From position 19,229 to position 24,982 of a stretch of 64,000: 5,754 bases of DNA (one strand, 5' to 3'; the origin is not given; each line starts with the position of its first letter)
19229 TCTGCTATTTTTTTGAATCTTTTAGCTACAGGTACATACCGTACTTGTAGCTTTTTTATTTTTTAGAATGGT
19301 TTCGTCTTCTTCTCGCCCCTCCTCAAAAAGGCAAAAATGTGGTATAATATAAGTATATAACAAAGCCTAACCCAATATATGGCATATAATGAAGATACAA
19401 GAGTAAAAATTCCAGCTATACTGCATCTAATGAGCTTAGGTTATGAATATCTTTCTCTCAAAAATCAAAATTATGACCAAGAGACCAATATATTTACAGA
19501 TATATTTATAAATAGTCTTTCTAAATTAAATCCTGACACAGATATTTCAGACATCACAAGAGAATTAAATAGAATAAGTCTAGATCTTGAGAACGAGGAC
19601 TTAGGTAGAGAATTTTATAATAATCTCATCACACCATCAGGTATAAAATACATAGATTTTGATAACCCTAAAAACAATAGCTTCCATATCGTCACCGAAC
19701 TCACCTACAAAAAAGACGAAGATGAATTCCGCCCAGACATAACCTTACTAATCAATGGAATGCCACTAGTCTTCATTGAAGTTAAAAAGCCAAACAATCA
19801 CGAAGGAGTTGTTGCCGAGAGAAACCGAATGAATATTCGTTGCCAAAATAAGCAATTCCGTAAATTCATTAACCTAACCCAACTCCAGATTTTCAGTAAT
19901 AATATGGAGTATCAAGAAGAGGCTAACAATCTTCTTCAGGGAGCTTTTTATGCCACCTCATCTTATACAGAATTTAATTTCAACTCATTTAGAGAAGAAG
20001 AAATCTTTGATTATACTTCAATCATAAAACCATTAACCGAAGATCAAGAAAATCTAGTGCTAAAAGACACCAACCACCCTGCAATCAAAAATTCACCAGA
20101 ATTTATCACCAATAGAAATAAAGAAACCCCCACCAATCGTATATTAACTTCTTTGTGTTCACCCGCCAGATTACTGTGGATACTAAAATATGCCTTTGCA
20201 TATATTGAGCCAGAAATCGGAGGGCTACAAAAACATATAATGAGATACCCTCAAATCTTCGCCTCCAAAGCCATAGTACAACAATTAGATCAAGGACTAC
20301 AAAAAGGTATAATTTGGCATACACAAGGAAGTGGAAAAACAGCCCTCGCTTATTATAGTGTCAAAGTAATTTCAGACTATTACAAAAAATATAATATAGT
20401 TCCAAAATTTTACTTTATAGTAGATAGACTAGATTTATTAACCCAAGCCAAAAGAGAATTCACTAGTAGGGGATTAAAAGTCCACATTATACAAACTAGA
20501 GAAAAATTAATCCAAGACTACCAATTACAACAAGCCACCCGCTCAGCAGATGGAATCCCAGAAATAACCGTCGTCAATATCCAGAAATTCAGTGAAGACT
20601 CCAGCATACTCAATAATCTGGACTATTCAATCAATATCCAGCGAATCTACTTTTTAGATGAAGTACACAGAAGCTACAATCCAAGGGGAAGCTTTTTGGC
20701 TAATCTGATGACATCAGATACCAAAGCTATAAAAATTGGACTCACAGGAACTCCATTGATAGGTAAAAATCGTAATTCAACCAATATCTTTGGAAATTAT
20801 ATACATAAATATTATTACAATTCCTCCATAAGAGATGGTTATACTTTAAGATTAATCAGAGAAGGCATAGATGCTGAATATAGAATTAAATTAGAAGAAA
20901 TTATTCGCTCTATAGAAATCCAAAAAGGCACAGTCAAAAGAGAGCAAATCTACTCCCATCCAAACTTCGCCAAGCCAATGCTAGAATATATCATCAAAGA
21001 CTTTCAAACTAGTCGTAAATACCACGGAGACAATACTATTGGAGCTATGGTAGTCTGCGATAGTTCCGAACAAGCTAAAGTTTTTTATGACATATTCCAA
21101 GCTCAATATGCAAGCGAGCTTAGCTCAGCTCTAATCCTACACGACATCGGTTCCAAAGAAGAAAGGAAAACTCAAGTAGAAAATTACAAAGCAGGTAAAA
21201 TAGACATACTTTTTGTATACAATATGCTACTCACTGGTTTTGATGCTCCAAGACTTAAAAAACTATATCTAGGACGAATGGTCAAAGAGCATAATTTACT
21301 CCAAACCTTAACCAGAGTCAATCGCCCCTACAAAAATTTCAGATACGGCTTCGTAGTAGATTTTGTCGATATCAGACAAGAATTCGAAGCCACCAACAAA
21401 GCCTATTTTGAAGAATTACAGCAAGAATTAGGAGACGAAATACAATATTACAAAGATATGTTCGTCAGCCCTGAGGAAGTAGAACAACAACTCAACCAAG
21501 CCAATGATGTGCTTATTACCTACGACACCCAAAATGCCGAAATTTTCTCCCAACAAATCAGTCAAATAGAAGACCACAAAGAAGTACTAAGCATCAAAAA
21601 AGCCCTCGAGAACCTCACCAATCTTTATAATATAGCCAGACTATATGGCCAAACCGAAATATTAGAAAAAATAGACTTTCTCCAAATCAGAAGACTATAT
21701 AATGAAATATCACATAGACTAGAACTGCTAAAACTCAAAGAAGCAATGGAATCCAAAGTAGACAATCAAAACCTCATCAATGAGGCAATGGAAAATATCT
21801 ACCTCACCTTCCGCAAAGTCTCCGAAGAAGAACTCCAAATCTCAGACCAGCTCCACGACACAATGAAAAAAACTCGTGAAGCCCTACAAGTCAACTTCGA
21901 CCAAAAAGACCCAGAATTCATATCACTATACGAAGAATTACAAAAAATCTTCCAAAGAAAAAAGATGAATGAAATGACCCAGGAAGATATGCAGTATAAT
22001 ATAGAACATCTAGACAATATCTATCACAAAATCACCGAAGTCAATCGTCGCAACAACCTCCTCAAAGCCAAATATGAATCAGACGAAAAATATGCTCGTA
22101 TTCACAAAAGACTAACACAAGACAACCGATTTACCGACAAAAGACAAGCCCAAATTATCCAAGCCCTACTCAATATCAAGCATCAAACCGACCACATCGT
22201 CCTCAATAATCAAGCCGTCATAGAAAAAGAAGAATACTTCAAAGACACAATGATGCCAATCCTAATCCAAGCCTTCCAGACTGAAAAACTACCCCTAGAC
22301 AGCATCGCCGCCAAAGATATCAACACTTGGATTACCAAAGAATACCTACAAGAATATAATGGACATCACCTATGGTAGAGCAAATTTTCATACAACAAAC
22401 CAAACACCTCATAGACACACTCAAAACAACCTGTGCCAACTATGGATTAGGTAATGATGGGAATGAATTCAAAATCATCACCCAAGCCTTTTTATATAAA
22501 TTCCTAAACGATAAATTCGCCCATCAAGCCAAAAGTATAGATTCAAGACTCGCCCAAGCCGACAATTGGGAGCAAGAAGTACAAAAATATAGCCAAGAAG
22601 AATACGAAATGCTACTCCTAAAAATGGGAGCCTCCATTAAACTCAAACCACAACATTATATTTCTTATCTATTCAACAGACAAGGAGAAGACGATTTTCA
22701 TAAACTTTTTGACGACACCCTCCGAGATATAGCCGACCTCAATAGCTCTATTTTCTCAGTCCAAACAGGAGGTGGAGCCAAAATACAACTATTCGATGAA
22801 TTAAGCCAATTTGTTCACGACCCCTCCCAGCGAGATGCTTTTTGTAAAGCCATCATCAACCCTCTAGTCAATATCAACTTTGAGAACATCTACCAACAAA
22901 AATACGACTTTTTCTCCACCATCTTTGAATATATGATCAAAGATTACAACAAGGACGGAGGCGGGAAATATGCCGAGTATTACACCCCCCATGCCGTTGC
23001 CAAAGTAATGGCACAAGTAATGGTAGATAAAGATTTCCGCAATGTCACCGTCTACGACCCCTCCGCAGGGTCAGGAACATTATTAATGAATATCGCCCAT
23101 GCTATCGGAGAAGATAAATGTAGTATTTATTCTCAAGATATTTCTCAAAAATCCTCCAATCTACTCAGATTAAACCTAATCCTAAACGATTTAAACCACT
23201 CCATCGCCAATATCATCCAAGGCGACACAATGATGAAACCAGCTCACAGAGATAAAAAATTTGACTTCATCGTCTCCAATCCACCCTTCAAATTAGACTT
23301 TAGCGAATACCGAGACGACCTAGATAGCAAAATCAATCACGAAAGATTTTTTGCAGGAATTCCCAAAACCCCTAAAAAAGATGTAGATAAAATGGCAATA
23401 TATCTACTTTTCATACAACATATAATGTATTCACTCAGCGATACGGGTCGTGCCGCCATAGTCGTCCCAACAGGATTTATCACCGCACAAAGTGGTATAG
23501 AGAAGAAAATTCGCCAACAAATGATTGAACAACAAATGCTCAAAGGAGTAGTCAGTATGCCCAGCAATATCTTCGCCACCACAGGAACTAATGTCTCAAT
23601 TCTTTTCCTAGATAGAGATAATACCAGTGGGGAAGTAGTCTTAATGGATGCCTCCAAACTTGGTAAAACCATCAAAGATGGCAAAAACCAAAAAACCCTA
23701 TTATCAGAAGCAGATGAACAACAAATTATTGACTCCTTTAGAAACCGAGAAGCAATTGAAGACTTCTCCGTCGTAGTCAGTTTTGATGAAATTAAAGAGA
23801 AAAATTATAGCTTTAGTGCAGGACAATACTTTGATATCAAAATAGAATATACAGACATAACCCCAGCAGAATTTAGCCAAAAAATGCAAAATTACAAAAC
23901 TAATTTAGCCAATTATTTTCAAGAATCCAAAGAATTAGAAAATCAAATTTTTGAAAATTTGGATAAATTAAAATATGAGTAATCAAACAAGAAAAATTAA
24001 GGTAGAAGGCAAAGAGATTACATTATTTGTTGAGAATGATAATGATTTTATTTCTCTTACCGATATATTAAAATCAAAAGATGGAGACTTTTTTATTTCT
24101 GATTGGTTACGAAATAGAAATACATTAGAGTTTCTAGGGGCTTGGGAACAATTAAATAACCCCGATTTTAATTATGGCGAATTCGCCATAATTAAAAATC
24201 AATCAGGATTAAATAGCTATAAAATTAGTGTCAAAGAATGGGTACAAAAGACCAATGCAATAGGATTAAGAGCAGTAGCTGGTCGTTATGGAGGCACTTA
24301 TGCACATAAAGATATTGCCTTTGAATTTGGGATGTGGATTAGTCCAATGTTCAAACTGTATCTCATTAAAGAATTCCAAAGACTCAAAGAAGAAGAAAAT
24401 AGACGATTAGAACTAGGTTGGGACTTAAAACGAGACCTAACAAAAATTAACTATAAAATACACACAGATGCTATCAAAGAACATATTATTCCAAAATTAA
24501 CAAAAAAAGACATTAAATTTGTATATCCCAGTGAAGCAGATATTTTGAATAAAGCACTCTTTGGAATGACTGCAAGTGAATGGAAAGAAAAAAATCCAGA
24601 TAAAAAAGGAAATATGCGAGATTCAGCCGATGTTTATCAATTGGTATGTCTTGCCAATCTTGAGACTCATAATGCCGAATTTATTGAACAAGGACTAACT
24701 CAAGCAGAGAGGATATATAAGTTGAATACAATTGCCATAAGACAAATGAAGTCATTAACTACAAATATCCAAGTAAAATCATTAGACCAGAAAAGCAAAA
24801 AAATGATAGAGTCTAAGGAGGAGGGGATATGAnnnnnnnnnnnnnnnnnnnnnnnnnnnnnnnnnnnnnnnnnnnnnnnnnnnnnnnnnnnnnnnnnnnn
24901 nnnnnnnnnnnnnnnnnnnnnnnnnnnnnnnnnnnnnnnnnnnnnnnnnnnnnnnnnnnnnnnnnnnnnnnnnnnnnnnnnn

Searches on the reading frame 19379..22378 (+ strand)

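Call 37: search_protein_families(library=pfam, proteins=[window:19379-22378:+], max_evalue=0.001)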
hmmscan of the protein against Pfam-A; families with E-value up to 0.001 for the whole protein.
window:19379-22378:+ (999 aa): 5 families
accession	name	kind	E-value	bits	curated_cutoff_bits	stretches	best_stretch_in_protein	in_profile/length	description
PF18766.7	SWI2_SNF2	-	1.5e-39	136.4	26.7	1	292-513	2-209/221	SWI2/SNF2 ATPase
PF04313.20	HSDR_N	-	3.4e-25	89.5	25.1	1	3-178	2-187/198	Type I restriction enzyme R protein N terminus (HSDR_N)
PF04851.21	ResIII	-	1.2e-22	81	22.5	1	287-459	3-162/164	Type III restriction enzyme, res subunit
PF22679.2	T1R_D3-like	-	3.3e-15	57.3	27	1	598-662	91-156/158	Type I restriction enzyme subunit R domain 3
PF00271.37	Helicase_C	-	0.00019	22.1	23.5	0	556-648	18-107/110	Helicase conserved C-terminal domain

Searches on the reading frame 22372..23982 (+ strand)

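Call 37: search_protein_families(library=pfam, proteins=[window:22372-23982:+], max_evalue=0.001)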
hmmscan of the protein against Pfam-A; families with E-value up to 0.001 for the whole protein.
window:22372-23982:+ (536 aa): 3 families
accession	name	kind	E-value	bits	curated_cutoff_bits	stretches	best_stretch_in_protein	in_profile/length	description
PF02384.22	N6_Mtase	-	1.4e-70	238.5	20.4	1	177-489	2-305/311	N-6 DNA Methylase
PF07669.17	Eco57I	-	1.8e-09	38.3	25.3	1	262-401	13-171/171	Eco57I restriction-modification methylase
PF05175.20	MTS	-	1.3e-07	31.8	23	1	211-308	21-110/170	Methyltransferase small domain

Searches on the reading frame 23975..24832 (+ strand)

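Call 37: search_protein_families(library=pfam, proteins=[window:23975-24832:+], max_evalue=0.001)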
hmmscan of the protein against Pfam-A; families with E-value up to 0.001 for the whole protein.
window:23975-24832:+ (285 aa): 1 family
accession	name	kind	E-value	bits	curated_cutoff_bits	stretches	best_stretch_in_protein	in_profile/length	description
PF04383.19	KilA-N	-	1.4e-22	80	23.8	1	18-139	9-106/107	KilA-N domain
